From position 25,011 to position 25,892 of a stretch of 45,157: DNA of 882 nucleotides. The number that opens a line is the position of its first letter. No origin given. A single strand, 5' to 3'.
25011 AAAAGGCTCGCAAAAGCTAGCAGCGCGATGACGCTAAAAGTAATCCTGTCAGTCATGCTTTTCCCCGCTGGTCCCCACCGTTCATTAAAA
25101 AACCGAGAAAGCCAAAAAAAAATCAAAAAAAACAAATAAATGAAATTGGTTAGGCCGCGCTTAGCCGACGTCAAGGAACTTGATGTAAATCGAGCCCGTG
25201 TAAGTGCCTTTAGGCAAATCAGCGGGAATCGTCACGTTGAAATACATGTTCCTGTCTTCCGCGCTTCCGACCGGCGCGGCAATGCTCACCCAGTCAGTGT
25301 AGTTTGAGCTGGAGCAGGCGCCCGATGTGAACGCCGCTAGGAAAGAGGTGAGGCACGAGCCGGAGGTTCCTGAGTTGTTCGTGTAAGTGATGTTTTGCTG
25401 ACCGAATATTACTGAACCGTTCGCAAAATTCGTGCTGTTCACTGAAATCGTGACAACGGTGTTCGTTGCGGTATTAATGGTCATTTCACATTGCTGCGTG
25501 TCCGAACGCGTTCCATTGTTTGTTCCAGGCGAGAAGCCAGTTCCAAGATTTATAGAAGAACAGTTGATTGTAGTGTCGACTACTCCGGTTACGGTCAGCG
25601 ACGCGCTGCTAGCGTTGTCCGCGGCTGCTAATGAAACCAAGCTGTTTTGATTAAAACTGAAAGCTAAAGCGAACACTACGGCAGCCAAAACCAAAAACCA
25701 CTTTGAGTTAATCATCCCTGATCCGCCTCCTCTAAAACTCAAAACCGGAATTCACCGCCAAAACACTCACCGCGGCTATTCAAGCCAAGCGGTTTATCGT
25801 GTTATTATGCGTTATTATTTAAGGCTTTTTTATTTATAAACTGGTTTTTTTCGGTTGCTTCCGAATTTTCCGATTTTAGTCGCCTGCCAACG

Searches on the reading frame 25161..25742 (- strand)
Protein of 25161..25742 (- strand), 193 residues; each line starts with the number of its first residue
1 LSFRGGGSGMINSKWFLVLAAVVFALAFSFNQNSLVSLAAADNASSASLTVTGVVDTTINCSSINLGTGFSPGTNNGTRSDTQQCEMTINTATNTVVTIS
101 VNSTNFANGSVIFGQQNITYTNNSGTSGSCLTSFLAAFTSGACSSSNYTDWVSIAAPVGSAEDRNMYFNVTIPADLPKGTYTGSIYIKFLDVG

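Call 9: search_protein_families(library=pfam, proteins=[window:25161-25742:-], max_evalue=0.01)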
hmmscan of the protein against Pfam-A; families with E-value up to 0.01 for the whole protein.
window:25161-25742:- (193 aa): 1 family
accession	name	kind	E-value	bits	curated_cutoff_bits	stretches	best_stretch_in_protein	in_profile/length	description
PF03627.19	PapG_N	-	0.004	17.3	25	0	165-185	153-173/226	PapG carbohydrate binding domain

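Call 17: find_homologous_proteins(query=window:25161-25742:-, max_evalue=0.001)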
Query window:25161-25742:- (193 aa): 3 proteins with E <= 0.001 among 285 candidates.
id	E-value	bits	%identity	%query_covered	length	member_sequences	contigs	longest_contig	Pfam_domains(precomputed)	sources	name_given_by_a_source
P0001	5.7e-76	272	70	95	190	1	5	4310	-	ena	-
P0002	2.3e-66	241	66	95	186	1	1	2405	-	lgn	-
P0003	3.5e-60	221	100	55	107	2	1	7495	-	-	-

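Call 20: find_encoding_contigs(protein=P0001, flank=10000, max_places=6)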
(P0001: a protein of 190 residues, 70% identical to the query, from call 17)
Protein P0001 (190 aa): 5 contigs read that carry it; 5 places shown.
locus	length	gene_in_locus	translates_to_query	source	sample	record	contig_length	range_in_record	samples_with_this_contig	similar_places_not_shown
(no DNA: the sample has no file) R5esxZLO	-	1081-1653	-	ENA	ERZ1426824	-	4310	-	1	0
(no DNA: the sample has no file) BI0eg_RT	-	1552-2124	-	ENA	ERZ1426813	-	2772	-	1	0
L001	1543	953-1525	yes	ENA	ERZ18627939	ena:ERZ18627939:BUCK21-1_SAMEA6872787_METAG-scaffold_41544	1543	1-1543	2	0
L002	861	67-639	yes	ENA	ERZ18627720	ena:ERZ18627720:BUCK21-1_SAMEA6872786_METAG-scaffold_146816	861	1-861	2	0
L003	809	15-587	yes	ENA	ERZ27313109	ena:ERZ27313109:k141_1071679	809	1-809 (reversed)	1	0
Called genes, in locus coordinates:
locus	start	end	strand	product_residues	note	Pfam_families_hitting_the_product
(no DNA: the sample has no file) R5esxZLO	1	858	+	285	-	?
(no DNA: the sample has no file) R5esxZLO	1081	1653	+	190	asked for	-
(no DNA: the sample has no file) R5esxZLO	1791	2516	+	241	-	-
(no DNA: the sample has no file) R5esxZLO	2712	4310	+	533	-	?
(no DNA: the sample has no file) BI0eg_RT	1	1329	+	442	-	?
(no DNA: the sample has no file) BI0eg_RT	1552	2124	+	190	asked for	-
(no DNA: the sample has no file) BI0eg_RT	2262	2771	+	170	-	?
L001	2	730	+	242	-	?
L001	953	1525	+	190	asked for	-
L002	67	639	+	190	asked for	-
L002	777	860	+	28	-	?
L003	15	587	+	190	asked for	-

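Call 23: search_protein_families(library=pfam, proteins=[window:25161-25742:-], max_evalue=10)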
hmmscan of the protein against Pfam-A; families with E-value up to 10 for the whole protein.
window:25161-25742:- (193 aa): 5 families
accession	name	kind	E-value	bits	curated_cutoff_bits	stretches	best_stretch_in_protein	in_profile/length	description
PF03627.19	PapG_N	-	0.004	17.3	25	1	165-185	153-173/226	PapG carbohydrate binding domain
PF03443.20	AA9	-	0.044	14.1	27.8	1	74-181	31-142/207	Auxiliary Activity family 9 (formerly GH61)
PF22680.2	Glyco_hydro_123_N_2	-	0.076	13.3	27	1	142-188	93-141/142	Glycoside hydrolase 123 N-terminal domain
PF06030.18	WxLIP_PGBD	-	0.081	13.4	27.3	1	81-188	27-120/121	WxL Interacting Protein, peptidoglycan binding domain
PF20130.4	DUF6520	-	0.67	10.8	25.4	1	10-61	1-52/83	Family of unknown function (DUF6520)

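Call 26: search_solved_structures(query=A1, max_evalue=10, show_alignments=2)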
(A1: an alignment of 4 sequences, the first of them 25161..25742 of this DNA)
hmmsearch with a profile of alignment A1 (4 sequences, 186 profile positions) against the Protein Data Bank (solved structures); distinct sequences matched with E-value up to 10: 2.
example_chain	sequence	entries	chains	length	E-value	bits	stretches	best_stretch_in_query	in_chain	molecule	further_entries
8tob_GB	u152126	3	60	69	0.56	12.9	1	71-134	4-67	Fimbrial protein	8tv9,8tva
9hq5_A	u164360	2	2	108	0.92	12.2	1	103-164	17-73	CD63 antigen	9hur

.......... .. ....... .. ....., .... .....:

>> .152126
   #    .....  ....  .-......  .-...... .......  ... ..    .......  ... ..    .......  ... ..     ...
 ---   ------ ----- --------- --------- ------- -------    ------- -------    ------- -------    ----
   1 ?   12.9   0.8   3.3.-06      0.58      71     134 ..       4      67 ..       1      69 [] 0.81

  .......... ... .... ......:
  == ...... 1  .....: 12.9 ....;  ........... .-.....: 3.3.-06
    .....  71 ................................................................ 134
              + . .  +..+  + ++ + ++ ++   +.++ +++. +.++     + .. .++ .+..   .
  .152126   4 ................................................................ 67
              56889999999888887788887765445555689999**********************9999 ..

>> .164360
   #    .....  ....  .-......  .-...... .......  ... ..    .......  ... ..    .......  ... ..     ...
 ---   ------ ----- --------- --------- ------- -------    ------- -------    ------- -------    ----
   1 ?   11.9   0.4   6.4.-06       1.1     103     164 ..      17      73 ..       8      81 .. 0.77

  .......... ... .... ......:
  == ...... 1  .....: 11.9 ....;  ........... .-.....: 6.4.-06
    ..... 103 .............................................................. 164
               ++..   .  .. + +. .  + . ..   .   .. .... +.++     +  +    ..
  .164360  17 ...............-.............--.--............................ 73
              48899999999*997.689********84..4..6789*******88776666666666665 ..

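Call 27: search_protein_representatives(alignment_id=A1)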
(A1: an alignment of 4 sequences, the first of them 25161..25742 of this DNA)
Query: 4 sequences, 186 profile positions. Proteins with E-value up to 0.001 (for the whole library): 76; up to 1e-10: 22; up to 1e-30: 5. The best 76 are listed.
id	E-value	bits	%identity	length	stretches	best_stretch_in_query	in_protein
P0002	3.2e-96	336.5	-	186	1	1-186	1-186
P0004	2.8e-70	251.9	-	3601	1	38-185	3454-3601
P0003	3.4e-52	193.0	-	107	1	78-186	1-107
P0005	2.0e-44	167.6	-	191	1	7-185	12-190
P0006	2.1e-31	125.2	-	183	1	25-185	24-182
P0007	5.1e-28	114.1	-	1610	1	39-183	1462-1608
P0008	5.7e-28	114.0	-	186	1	7-185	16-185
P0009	2.1e-26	108.9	-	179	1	13-185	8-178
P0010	8.4e-26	106.9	-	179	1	33-184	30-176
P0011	9.7e-22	93.7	-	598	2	42-182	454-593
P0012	1.2e-21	93.3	-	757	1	39-183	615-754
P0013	1.8e-21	92.8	-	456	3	34-185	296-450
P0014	1.2e-20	90.1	-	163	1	27-185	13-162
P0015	1.1e-19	87.0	-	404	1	35-183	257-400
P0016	5.8e-17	78.1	-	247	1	37-182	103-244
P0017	2.0e-15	73.1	-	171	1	9-182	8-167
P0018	3.1e-15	72.5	-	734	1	41-182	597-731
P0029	1.7e-08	50.5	-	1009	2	33-182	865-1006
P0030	2.0e-08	50.3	-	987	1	22-185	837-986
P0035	4.3e-07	45.9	-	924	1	66-182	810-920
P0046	7.7e-06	41.8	-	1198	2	53-180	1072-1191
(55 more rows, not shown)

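Call 31: search_protein_families(library=pfam, alignment_id=A2, max_evalue=0.01)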
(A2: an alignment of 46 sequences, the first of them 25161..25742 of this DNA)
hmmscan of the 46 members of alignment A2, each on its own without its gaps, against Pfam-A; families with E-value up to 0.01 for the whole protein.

A. member 1, window:25161-25742:- (193 aa): 1 family
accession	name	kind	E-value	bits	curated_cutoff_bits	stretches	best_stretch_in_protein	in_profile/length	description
PF03627.19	PapG_N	-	0.004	17.3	25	0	165-185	153-173/226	PapG carbohydrate binding domain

B. families by the number of members that match (of 46 scanned): 6 families
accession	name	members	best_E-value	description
PF22680.2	Glyco_hydro_123_N_2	3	9.5e-05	Glycoside hydrolase 123 N-terminal domain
PF24653.1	Phage_OMP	1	0.00083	Cyanophage outer membrane protein like beta barrel domain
PF19543.5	GH123_N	1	0.002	Glycoside hydrolase 123, N-terminal domain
PF13505.12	OMP_b-brl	1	0.002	Outer membrane protein beta-barrel domain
PF03627.19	PapG_N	1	0.004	PapG carbohydrate binding domain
PF07777.16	MFMR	1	0.0064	G-box binding protein MFMR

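Call 32: search_protein_families(library=pfam, proteins=[P0007, P0011, P0012, P0013, P0015, P0018, P0029, P0030, P0035, P0046], max_evalue=0.001)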
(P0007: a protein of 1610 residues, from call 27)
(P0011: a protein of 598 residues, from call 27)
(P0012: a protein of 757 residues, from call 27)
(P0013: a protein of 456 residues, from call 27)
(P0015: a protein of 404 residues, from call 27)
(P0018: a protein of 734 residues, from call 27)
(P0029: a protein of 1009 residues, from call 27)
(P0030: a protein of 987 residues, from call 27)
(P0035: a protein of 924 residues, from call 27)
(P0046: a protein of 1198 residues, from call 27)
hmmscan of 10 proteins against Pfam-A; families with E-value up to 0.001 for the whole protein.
P0007 (1610 aa): 2 families
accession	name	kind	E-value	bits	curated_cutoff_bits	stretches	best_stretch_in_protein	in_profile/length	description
PF13229.12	Beta_helix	-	6e-14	52.4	25.9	1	929-1092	21-153/158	Right handed beta helix region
PF05048.19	NosD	-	5.4e-10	39.5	23.6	1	932-1100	36-177/212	Periplasmic copper-binding protein (NosD)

P0011 (598 aa): 0 families

P0012 (757 aa): 0 families

P0013 (456 aa): 0 families

P0015 (404 aa): 0 families

P0018 (734 aa): 2 families
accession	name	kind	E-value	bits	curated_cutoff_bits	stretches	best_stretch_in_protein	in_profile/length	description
PF13229.12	Beta_helix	-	3e-12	46.9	25.9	3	152-282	11-141/158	Right handed beta helix region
PF05048.19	NosD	-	3.4e-11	43.4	23.6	1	160-333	10-176/212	Periplasmic copper-binding protein (NosD)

P0029 (1009 aa): 2 families
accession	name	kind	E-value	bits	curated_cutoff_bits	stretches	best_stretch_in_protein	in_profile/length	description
PF11614.14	FixG_C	-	3e-05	24.6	25.6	0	350-433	33-102/119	IG-like fold at C-terminal of FixG, putative oxidoreductase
PF10633.15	NPCBM_assoc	-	0.00035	21.1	24.4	0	280-311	43-74/78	NPCBM-associated, NEW3 domain of alpha-galactosidase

P0030 (987 aa): 4 families
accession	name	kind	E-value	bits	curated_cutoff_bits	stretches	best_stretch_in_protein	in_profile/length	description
PF13620.12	CarboxypepD_reg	-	3.6e-07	30.9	32.3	1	804-857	29-82/82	Carboxypeptidase regulatory-like domain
PF06452.16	CBM9_1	-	0.00015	22.2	23.4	1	551-689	6-147/185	Carbohydrate family 9 binding domain-like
PF00041.27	fn3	-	0.00016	22.2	25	0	719-771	33-82/84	Fibronectin type III domain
PF14686.12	fn3_3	-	0.00061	20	24.4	0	804-845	26-68/75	Polysaccharide lyase family 4, domain II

P0035 (924 aa): 2 families
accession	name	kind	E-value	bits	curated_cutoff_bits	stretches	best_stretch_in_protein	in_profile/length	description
PF16640.11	Big_3_5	-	2.4e-13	50.9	35.5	2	83-173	3-87/88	Bacterial Ig-like domain (group 3)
PF17789.7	MG4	-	0.00011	22.8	24.7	0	329-365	41-76/95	Macroglobulin domain MG4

P0046 (1198 aa): 1 family
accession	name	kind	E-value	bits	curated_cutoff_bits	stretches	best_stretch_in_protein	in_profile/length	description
PF10633.15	NPCBM_assoc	-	1.7e-05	25.3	24.4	1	473-543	8-76/78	NPCBM-associated, NEW3 domain of alpha-galactosidase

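Call 34: predict_structure(alignment_id=A2)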
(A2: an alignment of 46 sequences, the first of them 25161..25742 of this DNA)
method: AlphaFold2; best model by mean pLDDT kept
length: 193 residues; sequences in the alignment: 46
mean_pLDDT: 88.2   pTM: 0.71
mean pLDDT of the five models: 88.2, 88.2, 86.9, 86.2, 85.9
residues with pLDDT >= 90: 126; 70-90: 39; 50-70: 28; < 50: 0
segments of 3 or more residues with pLDDT < 50: none
pLDDT, mean of each block of 10 residues (from residue 1): 59 78 83 65 88 96 89 92 90 98 98 97 73 96 89 97 95 97 97 89
secondary structure, 60 per line:
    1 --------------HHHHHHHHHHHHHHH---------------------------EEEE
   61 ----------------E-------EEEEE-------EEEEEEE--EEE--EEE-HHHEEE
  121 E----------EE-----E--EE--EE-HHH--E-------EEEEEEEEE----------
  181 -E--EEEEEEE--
elements in order: H15-29 E57-60 E85-89 E97-103 E106-108 E111-113 E118-121 E162-170 E185-191

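Call 36: fold_search(model_id=the predicted structure, library=pdb)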
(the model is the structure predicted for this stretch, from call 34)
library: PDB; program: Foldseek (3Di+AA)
matches with E <= 10: 564; with E <= 0.001: 0
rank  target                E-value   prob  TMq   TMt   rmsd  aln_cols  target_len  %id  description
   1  5l7r_A                3.2e-03  0.99  0.30  0.12  14.0       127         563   19  Crystal structure of BvGH123 (released 2017-03-22)
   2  5iqm_A                4.5e-03  0.92  0.28  0.37   7.9       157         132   11  Crystal structure of the E. coli type 1 pilus subunit FimG (engineered variant with substitution Q134E; N-terminal Fim (released 2016-07-06)
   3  8k2f                  4.8e-03  0.99  0.33  0.15  10.3       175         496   11  Crystal structure of Group 1 oligosaccharide-releasing beta-N-acetylgalactosaminidase NgaCa from Cohnella abietis, apo 1 (released 2024-04-24)
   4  5l7u_A                5.1e-03  1.00  0.31  0.12  10.2       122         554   17  Crystal structure of BvGH123 with bound GalNAc (released 2017-03-22)
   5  8k2g_A                6.4e-03  0.98  0.30  0.13  12.3       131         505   12  Crystal structure of Group 1 Oligosaccharide-releasing beta-N-acetylgalactosaminidase NgaCa from Cohnella abietis, apo (released 2024-04-24)
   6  5iqo_A                8.4e-03  0.97  0.35  0.47   7.3       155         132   14  Crystal structure of the E. coli type 1 pilus subunit FimG (engineered variant with substitutions Q134E and S138E; N-t (released 2016-07-06)
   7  3bfq_G                8.4e-03  0.96  0.33  0.44   7.1       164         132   13  Crystal structure of truncated FimG (FimGt) in complex with the donor strand peptide of FimF (DSF) (released 2008-03-04)
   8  5l7v_B                8.9e-03  0.99  0.32  0.12  13.7       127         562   18  Crystal Structure of BvGH123 with bond transition state analog Galthiazoline. (released 2017-03-22)
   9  3jwn_G                9.4e-03  0.98  0.38  0.47   7.8       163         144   14  Complex of FimC, FimF, FimG and FimH (released 2010-06-16)
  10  6e14_G                1.5e-02  0.97  0.39  0.50   6.9       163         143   15  Handover mechanism of the growing pilus by the bacterial outer membrane usher FimD (released 2018-10-17)
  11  1z9s_B                1.8e-02  0.54  0.24  0.29  13.3       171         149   16  Crystal Structure of the native chaperone:subunit:subunit Caf1M:Caf1:Caf1 complex (released 2005-06-21)
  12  5fqg_A                2.1e-02  0.98  0.31  0.12   8.7       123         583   13  The details of glycolipid glycan hydrolysis by the structural analysis of a family 123 glycoside hydrolase from Clostr (released 2016-03-30)
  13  4y2n_C                2.1e-02  0.82  0.31  0.38  15.5       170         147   14  Structure of CFA/I pili major subunit CfaB trimer (released 2016-08-10)
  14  5fqf_A                2.5e-02  0.97  0.31  0.12   8.9       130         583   15  The details of glycolipid glycan hydrolysis by the structural analysis of a family 123 glycoside hydrolase from Clostr (released 2016-03-30)
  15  5fqe_A                2.9e-02  0.97  0.30  0.11   8.9       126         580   16  The details of glycolipid glycan hydrolysis by the structural analysis of a family 123 glycoside hydrolase from Clostr (released 2016-03-30)
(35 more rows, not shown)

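Call 38: find_related_loci(query=A1, collection=genome_contigs, flank=10000)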
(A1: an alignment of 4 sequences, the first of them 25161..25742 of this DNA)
Query A1 (193 aa) in genome_contigs; peptide patterns used: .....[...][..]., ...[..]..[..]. (x = any residue, [..] = any of these).
33 stretches matched a pattern, but none encodes a relative of the query by tblastn (E <= 1e-3).

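Call 41: find_related_loci(query=A1, collection=metagenome_contigs, flank=10000)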
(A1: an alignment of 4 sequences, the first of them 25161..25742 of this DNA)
Query A1 (193 aa) in metagenome_contigs; peptide patterns used: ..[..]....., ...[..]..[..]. (x = any residue, [..] = any of these).
92 stretches matched a pattern, but none encodes a relative of the query by tblastn (E <= 1e-3).

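Call 42: find_encoding_contigs(protein=P0004, flank=10000, max_places=6)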
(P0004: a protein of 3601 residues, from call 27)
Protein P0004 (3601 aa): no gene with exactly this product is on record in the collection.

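Call 43: find_encoding_contigs(protein=P0002, flank=10000, max_places=6)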
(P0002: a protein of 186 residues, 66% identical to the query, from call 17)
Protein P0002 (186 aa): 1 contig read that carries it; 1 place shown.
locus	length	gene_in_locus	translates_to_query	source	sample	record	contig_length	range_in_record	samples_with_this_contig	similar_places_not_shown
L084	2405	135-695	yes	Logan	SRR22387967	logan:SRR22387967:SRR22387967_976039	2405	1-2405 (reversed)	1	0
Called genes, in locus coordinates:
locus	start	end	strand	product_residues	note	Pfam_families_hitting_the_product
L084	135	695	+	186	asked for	-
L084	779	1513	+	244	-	-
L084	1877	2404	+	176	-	?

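Call 44: find_encoding_contigs(protein=P0005, flank=10000, max_places=6)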
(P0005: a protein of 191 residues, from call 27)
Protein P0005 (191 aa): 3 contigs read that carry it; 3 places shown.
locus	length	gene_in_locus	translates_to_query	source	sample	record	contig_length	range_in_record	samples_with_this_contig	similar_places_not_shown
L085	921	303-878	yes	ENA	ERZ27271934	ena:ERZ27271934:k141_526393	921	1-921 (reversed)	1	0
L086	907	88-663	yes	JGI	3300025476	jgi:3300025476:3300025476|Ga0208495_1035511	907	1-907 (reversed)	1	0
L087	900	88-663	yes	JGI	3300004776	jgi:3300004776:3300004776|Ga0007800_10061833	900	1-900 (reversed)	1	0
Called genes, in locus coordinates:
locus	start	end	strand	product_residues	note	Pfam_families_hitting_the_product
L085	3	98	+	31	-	?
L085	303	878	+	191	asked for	-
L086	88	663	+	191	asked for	-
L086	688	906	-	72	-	?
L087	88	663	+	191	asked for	-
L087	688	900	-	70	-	?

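Call 45: find_encoding_contigs(protein=P0007, flank=10000, max_places=4)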
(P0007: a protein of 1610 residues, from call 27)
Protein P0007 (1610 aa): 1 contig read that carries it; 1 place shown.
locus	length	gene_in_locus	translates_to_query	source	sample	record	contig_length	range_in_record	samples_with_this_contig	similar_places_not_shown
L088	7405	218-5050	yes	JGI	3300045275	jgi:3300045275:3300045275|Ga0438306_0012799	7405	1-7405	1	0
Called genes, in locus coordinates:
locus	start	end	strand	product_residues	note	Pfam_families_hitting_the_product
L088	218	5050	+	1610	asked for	PF05048:NosD, PF13229:Beta_helix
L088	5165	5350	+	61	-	-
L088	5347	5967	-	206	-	PF03050:DDE_Tnp_IS66, PF00665:rve, PF13610:DDE_Tnp_IS240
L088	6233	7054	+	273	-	PF05598:DUF772 (faint), PF01609:DDE_Tnp_1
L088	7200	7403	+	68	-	?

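Call 46: find_encoding_contigs(protein=P0009, flank=10000, max_places=4)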
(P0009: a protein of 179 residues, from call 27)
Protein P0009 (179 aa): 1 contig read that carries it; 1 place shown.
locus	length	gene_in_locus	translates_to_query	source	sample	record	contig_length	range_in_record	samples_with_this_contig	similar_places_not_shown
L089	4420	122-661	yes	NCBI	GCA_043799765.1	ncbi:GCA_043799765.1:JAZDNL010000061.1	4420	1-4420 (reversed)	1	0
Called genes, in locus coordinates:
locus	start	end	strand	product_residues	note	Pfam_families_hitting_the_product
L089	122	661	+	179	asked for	-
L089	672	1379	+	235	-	-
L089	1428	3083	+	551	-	PF22544:HYDIN_VesB_CFA65-like_Ig (faint)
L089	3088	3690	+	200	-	PF13412:HTH_24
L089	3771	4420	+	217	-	PF01656:CbiA, PF10609:ParA, PF13614:AAA_31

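Call 80: find_encoding_contigs(protein=P0012, flank=10000, max_places=3)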
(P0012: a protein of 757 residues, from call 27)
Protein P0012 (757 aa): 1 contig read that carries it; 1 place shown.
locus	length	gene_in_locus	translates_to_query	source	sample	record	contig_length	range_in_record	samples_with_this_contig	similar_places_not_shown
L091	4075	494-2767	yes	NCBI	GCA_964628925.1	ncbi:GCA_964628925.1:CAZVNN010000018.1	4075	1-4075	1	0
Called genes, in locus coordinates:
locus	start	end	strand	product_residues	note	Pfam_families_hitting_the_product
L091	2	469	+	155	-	?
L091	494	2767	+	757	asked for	-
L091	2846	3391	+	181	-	-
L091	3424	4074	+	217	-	?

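Call 81: find_encoding_contigs(protein=P0017, flank=10000, max_places=3)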
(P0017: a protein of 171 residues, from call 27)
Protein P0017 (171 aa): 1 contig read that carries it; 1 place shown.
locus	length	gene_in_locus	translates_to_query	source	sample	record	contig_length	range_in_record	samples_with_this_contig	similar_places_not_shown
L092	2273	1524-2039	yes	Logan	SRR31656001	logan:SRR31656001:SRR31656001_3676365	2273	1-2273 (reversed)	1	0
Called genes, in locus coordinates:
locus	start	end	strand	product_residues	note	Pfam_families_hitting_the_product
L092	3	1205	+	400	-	?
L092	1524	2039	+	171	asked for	-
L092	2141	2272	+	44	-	?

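Call 82: find_encoding_contigs(protein=P0008, flank=10000, max_places=3)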
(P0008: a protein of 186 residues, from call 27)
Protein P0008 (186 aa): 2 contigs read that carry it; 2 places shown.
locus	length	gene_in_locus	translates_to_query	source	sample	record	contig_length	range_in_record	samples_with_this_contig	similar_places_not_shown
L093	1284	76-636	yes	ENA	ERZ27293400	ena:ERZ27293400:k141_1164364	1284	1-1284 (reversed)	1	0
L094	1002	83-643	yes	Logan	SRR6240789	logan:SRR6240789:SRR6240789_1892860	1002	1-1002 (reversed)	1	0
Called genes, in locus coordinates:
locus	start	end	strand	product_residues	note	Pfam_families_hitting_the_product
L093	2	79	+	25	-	?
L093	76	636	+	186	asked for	-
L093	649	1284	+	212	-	?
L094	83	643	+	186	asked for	-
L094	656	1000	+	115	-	?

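Call 97: search_solved_structures(query=A2, max_evalue=10, show_alignments=3)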
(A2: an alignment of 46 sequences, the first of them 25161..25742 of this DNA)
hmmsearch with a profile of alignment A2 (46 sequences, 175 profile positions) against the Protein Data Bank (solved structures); distinct sequences matched with E-value up to 10: 5.
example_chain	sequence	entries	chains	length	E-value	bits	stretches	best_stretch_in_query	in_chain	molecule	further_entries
5l7r_A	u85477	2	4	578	0.0027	20.6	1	139-172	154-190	glycoside hydrolase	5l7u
5l7v_A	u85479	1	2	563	0.0028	20.6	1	139-172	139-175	glycoside hydrolase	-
5fqe_A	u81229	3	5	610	0.0046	19.8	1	75-171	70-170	BETA-N-ACETYLGALACTOSAMINIDASE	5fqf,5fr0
5fqg_A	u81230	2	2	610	0.0046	19.8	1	75-171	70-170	BETA-N-ACETYLGALACTOSAMINIDASE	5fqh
8k2h_B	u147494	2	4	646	0.18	14.6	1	144-173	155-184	Oligosaccharide/Monosaccharide-releasing beta-N-acetylhexosaminidase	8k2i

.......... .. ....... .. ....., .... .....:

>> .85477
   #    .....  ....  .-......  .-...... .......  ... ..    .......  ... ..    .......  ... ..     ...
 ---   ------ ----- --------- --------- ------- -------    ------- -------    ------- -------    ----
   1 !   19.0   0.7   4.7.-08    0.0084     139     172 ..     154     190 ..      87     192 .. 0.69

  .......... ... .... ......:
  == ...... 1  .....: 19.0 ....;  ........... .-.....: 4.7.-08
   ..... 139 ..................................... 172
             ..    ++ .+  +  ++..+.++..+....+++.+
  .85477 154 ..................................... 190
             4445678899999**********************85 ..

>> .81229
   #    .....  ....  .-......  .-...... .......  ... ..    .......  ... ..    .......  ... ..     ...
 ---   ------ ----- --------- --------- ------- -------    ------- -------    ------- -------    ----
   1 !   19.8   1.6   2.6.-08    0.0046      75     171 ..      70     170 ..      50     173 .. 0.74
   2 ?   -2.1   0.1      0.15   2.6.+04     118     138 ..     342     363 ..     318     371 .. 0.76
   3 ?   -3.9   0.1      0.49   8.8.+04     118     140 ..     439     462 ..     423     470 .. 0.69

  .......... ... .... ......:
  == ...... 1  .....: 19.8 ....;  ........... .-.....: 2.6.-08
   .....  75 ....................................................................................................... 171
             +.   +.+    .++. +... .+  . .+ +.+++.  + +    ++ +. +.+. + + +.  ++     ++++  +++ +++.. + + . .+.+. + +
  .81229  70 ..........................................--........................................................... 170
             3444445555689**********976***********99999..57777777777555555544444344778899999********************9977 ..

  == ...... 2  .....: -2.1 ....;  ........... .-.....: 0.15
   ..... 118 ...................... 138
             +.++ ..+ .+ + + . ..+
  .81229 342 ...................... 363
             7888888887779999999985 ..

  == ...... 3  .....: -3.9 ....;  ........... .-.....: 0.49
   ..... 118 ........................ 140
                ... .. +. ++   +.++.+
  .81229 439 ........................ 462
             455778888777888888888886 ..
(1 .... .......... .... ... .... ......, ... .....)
